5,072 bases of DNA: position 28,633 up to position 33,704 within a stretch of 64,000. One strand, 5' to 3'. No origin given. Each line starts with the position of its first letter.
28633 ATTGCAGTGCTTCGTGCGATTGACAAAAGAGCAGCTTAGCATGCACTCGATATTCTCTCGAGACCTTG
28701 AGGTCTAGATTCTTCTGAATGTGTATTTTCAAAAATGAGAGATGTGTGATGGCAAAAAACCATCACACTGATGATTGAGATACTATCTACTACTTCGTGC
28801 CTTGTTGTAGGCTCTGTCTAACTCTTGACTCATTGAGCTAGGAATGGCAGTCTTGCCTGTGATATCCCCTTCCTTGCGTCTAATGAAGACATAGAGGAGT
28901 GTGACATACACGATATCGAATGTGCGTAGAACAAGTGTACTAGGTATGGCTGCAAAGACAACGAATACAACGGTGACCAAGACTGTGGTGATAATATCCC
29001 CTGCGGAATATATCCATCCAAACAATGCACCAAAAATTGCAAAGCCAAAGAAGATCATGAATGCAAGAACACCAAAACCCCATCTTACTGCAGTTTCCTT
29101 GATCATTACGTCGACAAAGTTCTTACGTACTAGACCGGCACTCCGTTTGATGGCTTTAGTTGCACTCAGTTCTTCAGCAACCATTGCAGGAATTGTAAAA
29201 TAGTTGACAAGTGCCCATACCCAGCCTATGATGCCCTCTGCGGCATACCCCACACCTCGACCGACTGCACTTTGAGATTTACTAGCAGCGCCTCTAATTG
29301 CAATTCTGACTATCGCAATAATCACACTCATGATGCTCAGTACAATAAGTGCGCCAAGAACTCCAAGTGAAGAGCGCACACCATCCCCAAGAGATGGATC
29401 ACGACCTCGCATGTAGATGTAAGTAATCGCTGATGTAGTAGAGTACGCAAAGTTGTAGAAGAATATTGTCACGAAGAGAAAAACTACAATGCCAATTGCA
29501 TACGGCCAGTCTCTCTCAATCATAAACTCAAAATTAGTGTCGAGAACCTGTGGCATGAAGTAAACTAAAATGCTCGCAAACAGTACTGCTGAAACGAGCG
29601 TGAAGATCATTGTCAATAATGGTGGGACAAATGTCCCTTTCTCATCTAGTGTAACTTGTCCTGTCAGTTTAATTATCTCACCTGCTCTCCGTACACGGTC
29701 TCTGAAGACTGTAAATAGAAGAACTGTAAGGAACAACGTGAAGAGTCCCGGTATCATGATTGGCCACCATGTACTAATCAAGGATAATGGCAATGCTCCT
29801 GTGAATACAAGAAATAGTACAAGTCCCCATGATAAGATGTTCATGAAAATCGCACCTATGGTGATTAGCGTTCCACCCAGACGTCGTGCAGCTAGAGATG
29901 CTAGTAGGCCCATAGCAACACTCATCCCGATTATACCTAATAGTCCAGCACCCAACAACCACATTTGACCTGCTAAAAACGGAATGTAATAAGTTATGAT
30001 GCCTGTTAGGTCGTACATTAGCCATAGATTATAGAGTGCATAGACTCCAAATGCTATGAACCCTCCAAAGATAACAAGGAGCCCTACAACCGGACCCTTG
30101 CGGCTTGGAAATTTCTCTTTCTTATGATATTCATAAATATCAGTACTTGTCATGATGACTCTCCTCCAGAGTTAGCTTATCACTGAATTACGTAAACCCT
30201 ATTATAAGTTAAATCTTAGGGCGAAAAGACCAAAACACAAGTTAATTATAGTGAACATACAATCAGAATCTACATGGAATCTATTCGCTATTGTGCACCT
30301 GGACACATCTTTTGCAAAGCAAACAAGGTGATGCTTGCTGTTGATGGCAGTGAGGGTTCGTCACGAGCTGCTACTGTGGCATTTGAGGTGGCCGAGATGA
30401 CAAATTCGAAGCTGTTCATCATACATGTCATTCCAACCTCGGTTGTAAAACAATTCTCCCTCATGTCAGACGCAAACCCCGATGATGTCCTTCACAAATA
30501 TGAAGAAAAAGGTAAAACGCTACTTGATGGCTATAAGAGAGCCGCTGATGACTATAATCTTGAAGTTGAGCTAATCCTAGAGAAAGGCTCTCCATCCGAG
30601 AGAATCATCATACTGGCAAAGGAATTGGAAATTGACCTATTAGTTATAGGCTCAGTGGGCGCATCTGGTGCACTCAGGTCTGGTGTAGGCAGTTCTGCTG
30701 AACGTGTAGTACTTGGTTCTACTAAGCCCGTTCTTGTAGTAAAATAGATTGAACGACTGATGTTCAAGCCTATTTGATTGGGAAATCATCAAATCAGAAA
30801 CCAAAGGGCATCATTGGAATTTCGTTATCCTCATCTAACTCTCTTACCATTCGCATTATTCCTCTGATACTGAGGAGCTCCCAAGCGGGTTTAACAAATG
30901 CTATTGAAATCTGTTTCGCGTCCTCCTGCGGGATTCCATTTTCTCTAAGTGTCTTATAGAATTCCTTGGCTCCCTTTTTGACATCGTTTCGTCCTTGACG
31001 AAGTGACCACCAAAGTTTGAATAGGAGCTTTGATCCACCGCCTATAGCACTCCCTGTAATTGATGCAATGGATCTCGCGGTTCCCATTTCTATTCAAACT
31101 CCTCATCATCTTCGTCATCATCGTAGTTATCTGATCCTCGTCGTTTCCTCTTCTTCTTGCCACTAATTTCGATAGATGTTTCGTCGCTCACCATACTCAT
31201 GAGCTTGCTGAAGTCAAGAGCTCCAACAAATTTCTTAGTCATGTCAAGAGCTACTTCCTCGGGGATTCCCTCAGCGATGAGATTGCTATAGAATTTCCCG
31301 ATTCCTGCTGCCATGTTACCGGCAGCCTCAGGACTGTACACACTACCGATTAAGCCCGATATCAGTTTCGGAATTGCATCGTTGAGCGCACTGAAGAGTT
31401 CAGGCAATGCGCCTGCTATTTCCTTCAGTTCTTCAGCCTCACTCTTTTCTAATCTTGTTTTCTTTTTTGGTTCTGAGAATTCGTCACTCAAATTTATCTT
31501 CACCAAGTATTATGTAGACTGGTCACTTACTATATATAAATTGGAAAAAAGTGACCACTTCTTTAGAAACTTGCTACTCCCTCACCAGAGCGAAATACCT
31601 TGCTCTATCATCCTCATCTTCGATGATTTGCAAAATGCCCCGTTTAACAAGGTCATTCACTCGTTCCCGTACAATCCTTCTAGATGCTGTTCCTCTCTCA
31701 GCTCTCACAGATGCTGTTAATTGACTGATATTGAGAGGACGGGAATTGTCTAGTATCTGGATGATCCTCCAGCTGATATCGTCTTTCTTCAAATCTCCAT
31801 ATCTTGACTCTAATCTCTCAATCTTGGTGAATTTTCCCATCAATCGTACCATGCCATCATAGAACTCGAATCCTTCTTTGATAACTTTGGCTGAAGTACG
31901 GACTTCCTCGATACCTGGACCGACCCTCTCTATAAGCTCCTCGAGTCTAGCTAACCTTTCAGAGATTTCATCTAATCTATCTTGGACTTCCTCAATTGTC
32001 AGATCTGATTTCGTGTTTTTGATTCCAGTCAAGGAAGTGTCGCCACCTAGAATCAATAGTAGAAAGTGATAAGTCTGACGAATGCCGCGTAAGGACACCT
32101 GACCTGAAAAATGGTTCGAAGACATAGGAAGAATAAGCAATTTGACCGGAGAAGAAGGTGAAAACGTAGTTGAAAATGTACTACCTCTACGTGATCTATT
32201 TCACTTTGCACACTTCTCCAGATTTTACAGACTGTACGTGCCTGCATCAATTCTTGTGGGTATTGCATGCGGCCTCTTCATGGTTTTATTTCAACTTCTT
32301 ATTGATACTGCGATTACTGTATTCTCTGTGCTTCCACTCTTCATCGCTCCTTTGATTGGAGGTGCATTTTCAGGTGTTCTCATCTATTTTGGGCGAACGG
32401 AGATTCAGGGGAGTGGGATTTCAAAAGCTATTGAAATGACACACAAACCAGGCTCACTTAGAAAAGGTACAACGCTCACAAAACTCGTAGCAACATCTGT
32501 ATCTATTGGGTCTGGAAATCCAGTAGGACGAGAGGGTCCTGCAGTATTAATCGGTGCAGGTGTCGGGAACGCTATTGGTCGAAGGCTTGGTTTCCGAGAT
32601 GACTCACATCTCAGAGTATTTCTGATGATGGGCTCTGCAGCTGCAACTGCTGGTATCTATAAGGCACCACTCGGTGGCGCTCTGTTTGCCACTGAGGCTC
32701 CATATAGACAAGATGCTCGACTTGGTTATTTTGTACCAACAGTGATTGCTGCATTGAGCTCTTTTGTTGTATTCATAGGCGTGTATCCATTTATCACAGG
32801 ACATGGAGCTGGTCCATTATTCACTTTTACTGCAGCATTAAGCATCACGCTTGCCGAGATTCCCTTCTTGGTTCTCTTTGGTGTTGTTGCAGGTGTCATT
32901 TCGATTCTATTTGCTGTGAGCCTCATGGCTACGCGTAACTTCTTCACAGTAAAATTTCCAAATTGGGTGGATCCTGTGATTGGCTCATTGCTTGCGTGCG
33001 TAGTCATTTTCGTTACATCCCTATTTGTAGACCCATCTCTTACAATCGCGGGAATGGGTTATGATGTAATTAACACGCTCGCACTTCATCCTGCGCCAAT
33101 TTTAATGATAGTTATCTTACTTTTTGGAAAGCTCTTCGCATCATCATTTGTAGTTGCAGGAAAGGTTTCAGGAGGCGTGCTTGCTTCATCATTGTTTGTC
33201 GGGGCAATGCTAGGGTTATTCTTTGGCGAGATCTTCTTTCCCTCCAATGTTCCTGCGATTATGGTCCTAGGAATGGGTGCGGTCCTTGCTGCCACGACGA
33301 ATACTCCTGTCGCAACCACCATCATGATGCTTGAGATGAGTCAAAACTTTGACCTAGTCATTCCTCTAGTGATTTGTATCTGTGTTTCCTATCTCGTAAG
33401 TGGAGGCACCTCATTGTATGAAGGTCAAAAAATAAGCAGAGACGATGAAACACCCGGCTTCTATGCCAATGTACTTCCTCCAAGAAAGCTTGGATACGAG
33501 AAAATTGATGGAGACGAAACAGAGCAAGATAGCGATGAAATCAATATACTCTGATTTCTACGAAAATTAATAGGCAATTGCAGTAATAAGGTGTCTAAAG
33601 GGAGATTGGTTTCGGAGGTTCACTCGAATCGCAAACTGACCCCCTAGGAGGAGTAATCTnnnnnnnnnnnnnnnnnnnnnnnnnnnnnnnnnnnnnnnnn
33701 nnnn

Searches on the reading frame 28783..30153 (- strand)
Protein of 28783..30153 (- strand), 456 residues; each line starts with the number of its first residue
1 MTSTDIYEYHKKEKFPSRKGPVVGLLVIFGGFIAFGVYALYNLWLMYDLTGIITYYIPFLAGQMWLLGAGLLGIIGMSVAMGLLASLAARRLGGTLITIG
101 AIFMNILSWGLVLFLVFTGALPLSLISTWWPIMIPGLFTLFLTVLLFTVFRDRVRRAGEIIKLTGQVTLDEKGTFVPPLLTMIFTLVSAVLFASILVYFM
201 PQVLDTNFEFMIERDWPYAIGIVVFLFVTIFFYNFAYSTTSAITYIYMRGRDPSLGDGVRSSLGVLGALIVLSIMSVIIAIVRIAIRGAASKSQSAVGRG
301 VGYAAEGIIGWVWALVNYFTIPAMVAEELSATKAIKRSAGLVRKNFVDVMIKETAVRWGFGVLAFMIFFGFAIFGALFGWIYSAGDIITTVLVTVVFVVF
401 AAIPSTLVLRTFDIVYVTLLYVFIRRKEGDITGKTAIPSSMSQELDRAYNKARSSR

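Call 15: search_protein_families(library=pfam, proteins=[window:28783-30153:-])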
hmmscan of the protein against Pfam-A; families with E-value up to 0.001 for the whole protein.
window:28783-30153:- (456 aa): 3 families
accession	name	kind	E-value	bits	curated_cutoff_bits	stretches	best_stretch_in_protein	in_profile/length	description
PF19656.5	DUF6159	-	3.8e-12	46.9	27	1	222-424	5-197/204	Family of unknown function (DUF6159)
PF04515.18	Choline_transpo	-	3e-08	33.7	26.9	1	138-425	5-323/326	Plasma-membrane choline transporter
PF10110.14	GPDPase_memb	-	5.5e-07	29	29.6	1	319-411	184-277/321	Membrane domain of glycerophosphoryl diester phosphodiesterase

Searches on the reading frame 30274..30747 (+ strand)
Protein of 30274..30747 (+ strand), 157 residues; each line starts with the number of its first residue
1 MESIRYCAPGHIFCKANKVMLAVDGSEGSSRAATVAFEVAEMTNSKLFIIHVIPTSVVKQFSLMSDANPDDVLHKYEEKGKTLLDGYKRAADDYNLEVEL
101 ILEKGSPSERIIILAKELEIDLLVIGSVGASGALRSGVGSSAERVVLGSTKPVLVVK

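Call 15: search_protein_families(library=pfam, proteins=[window:30274-30747:+])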
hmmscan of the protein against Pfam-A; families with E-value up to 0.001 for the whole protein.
window:30274-30747:+ (157 aa): 1 family
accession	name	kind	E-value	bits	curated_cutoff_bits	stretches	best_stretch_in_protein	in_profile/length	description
PF00582.32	Usp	-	1.4e-28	100.6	24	1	17-157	3-141/141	Universal stress protein family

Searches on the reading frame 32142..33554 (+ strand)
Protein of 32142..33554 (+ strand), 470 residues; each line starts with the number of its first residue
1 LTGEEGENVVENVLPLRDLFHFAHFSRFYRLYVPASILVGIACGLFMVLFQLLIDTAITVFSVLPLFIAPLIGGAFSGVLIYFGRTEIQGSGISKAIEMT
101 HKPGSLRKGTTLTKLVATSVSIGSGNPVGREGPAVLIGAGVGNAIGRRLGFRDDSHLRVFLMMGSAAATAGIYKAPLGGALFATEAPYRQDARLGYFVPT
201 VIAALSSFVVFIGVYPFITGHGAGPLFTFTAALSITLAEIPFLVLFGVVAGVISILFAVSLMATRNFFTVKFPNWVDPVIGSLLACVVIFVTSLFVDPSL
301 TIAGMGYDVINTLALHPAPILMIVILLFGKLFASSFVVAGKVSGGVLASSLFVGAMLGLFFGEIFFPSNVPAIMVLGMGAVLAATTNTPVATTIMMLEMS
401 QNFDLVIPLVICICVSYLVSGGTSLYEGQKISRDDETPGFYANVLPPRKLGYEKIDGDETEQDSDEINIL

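Call 15: search_protein_families(library=pfam, proteins=[window:32142-33554:+])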
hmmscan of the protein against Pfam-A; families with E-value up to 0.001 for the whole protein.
window:32142-33554:+ (470 aa): 1 family
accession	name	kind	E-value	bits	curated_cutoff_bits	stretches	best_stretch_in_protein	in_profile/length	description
PF00654.25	Voltage_CLC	-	3.5e-68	230.7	24.8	1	73-420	1-345/346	Voltage gated chloride channel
